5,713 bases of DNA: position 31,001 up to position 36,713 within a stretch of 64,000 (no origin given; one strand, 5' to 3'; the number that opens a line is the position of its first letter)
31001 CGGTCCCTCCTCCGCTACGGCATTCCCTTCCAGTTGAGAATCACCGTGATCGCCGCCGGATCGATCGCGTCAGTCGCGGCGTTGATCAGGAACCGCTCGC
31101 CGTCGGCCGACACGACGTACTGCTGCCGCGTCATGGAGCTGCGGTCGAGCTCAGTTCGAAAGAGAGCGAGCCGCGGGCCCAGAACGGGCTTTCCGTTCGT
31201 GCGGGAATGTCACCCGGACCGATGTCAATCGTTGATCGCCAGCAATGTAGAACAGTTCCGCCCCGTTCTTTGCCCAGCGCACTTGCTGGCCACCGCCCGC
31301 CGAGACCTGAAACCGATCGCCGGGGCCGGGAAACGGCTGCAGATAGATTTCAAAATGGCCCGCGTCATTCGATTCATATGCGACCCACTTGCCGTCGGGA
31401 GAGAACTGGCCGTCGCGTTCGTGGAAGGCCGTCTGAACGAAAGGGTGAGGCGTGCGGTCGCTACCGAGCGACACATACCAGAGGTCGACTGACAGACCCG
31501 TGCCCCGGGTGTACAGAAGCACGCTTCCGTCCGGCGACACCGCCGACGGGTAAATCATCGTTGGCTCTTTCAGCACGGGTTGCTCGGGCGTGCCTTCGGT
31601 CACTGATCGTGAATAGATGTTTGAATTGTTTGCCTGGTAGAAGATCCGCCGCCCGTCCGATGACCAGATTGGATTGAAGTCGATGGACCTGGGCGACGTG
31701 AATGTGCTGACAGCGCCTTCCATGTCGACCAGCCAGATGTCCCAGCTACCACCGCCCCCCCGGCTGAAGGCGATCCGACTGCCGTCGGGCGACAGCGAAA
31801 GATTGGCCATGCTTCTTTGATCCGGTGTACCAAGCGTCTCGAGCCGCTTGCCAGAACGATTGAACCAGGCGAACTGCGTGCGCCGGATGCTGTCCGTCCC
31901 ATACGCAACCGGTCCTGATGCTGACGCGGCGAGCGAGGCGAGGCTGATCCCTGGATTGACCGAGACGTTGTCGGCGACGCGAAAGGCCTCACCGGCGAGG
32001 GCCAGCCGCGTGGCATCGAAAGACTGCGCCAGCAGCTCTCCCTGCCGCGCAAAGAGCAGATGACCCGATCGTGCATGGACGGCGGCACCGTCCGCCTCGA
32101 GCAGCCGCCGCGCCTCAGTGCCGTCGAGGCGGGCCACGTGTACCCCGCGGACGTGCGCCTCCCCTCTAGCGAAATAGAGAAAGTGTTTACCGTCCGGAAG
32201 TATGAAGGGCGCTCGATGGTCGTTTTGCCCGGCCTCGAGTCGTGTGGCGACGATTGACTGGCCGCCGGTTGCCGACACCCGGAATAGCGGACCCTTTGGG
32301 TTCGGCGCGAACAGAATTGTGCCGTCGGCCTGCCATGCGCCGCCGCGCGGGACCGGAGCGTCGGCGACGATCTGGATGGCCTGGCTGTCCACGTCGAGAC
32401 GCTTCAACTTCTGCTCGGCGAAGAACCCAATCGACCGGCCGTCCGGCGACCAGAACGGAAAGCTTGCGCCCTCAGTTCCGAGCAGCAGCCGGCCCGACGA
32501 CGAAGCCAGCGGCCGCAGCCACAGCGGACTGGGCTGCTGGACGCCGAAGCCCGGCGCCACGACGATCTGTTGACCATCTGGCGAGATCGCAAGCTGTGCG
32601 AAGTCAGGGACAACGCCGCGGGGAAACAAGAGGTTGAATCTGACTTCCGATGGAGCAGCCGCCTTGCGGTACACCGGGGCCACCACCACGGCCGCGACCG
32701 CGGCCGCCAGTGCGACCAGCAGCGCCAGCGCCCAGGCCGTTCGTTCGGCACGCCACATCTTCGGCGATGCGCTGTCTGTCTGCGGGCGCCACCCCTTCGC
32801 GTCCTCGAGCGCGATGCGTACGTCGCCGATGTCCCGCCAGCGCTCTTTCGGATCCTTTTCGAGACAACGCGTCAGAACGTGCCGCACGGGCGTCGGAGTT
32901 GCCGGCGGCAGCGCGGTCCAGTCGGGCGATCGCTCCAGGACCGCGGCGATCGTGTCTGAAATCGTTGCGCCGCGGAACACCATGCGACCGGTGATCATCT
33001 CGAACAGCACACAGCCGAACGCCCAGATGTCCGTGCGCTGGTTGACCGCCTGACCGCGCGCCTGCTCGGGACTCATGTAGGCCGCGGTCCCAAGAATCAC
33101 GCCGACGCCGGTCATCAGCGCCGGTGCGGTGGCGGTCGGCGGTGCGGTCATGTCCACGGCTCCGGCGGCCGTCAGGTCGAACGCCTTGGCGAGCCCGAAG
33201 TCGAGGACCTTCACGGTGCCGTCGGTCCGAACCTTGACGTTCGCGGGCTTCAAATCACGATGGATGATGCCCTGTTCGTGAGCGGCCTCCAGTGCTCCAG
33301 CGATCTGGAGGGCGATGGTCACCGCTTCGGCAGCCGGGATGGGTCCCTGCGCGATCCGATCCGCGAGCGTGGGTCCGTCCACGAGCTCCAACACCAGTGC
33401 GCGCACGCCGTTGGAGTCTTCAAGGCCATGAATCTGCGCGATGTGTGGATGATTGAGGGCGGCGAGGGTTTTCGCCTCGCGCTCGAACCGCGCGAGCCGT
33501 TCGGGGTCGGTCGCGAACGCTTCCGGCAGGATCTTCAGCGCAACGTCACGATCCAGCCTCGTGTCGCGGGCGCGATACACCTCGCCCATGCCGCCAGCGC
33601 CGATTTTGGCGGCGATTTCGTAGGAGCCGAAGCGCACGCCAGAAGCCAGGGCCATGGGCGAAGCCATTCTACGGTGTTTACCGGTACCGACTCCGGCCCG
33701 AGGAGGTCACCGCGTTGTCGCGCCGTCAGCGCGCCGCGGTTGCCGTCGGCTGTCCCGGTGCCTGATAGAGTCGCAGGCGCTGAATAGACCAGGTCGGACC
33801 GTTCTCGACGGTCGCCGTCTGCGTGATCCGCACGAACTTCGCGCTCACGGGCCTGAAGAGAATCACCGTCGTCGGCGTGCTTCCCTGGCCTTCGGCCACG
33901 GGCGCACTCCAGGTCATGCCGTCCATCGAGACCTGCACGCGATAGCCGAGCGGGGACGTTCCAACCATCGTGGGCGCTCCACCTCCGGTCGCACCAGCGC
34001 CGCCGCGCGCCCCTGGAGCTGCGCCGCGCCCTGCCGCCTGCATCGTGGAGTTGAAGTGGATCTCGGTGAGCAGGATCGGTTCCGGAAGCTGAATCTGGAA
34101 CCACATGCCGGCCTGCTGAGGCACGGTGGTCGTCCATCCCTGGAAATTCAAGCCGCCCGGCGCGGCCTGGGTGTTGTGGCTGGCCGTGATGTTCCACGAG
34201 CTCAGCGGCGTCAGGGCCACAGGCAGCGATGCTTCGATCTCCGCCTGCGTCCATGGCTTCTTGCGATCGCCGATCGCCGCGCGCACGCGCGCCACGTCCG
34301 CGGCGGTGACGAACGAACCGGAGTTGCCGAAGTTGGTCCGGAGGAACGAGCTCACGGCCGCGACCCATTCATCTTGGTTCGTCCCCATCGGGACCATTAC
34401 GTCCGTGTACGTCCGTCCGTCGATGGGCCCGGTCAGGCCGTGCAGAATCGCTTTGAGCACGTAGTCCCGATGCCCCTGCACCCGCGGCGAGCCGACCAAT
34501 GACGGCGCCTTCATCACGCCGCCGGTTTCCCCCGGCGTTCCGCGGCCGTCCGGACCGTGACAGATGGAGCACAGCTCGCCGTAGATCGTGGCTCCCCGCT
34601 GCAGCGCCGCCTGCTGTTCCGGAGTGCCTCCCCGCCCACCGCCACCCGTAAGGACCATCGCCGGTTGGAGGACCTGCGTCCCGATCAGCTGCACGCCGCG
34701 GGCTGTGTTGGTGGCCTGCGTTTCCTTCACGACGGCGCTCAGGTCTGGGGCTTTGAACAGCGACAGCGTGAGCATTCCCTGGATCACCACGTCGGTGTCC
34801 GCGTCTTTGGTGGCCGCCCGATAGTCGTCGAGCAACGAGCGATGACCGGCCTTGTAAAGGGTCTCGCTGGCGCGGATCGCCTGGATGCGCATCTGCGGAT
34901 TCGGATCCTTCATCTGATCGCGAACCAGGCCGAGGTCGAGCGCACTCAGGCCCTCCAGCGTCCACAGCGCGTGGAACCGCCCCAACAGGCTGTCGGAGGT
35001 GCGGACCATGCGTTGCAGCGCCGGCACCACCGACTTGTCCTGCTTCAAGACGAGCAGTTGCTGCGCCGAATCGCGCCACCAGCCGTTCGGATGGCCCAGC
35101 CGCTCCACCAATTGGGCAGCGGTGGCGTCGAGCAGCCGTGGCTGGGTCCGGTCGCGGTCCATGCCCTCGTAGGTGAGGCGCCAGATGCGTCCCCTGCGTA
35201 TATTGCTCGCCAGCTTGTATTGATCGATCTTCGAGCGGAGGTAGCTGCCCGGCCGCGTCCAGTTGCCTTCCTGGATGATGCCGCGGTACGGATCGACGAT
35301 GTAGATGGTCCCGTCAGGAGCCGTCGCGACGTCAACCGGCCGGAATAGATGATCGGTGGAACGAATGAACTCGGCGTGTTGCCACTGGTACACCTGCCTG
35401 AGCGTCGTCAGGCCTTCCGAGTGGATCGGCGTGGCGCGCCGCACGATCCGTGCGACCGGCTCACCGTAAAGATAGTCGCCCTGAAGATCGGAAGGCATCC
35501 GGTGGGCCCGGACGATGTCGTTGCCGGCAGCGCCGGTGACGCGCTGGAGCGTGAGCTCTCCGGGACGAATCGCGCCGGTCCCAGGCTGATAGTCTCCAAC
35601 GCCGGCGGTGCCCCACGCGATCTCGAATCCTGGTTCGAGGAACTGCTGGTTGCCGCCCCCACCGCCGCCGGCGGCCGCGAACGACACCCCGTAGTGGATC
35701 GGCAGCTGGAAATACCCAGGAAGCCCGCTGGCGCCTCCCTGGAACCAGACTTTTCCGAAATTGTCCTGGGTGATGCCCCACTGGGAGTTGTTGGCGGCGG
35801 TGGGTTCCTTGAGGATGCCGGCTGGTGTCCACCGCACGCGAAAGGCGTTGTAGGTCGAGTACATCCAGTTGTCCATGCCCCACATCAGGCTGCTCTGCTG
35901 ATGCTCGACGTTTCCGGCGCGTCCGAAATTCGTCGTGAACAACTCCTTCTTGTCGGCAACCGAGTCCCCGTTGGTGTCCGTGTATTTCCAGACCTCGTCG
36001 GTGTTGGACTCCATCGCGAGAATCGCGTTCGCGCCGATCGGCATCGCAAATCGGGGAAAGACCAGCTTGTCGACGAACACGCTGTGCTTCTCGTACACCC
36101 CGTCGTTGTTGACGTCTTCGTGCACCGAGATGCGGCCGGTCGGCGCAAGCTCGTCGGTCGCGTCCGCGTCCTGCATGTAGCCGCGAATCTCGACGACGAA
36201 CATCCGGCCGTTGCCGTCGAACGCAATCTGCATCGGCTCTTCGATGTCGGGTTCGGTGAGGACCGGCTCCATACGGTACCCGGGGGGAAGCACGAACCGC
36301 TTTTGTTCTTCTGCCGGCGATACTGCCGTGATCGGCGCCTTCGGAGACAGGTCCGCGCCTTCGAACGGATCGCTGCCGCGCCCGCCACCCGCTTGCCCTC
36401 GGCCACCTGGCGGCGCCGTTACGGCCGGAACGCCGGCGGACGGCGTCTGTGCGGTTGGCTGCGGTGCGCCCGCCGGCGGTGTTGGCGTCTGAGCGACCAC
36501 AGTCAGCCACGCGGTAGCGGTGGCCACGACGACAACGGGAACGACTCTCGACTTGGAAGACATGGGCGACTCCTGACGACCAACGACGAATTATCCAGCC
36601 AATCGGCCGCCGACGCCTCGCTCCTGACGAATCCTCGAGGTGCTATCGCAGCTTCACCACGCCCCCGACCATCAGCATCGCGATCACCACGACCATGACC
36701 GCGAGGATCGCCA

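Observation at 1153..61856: Nearly every intergenic gap carries a palindromic element whose arms are tandem 7-9 nt units (at least 6 families, ~17 copies in 64 kb)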

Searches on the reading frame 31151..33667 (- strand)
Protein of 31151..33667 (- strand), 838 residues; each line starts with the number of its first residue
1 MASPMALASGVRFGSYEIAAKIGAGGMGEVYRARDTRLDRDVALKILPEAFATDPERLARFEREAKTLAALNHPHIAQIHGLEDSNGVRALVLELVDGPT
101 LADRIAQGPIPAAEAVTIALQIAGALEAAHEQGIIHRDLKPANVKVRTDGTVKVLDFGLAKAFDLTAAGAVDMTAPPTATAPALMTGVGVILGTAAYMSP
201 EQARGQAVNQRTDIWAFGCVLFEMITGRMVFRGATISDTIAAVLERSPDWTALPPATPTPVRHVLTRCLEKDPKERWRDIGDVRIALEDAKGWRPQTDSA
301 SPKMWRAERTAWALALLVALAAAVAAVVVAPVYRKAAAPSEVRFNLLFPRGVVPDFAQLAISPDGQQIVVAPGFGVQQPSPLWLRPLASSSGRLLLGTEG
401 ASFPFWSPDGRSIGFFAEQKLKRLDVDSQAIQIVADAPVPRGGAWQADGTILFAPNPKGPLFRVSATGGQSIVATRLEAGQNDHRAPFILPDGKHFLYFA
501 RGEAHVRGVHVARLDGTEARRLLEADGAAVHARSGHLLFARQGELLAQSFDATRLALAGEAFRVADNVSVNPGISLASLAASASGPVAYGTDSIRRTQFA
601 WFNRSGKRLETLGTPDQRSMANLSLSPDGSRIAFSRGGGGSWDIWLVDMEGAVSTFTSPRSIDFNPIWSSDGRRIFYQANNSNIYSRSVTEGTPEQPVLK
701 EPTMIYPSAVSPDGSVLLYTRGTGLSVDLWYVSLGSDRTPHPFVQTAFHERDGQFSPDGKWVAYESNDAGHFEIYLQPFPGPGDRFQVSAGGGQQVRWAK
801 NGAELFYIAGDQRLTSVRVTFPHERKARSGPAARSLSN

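Call 65: search_protein_families(library=pfam, proteins=[window:31151-33667:-])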
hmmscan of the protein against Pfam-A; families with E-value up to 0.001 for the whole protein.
window:31151-33667:- (838 aa): 8 families
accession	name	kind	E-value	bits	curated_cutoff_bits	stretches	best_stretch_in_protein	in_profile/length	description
PF00069.31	Pkinase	-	2.2e-48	165.4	31.7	1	16-277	1-252/263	Protein kinase domain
PF07714.23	PK_Tyr_Ser-Thr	-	2.1e-34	119.4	23.1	1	18-276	3-248/258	Protein tyrosine and serine/threonine kinase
PF07676.18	PD40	-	4.4e-27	93.8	20.9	1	624-645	15-37/38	WD40-like Beta Propeller Repeat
PF25174.1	Beta-prop_THOC3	-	1.2e-08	34.8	305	1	591-769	64-235/272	THOC3 beta-propeller domain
PF03109.22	ABC1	-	2.6e-06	27.2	22.9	1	83-164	137-218/244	ABC1 atypical kinase-like domain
PF01636.29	APH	-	6.8e-05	23.2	23.2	0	126-161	162-198/239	Phosphotransferase enzyme family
PF02897.21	Peptidase_S9_N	-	0.00026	20.3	24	0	619-748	125-276/414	Prolyl oligopeptidase, N-terminal beta-propeller domain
PF00930.27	DPPIV_N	-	0.00057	19.1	22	0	644-695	25-75/354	Dipeptidyl peptidase IV (DPP IV) N-terminal region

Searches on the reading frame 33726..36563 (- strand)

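Call 65: search_protein_families(library=pfam, proteins=[window:33726-36563:-])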
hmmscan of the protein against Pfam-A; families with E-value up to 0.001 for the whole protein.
window:33726-36563:- (945 aa): 5 families
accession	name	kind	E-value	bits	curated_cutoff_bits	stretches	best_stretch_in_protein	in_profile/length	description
PF23500.1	DUF7133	-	3.5e-79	267.3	27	1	82-465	1-383/385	Domain of unknown function (DUF7133)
PF13646.12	HEAT_2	-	8.6e-07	29.6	27.7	0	549-626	6-81/88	HEAT repeats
PF00754.31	F5_F8_type_C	-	2.8e-06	27.9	28.2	1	872-923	64-120/127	F5/8 type C domain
PF13442.11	Cytochrome_CBB3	-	0.00011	22.9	27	1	652-711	1-46/68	Cytochrome C oxidase, cbb3-type, subunit III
PF00034.26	Cytochrom_C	-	0.00037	22.2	21.3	0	655-743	2-88/90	Cytochrome c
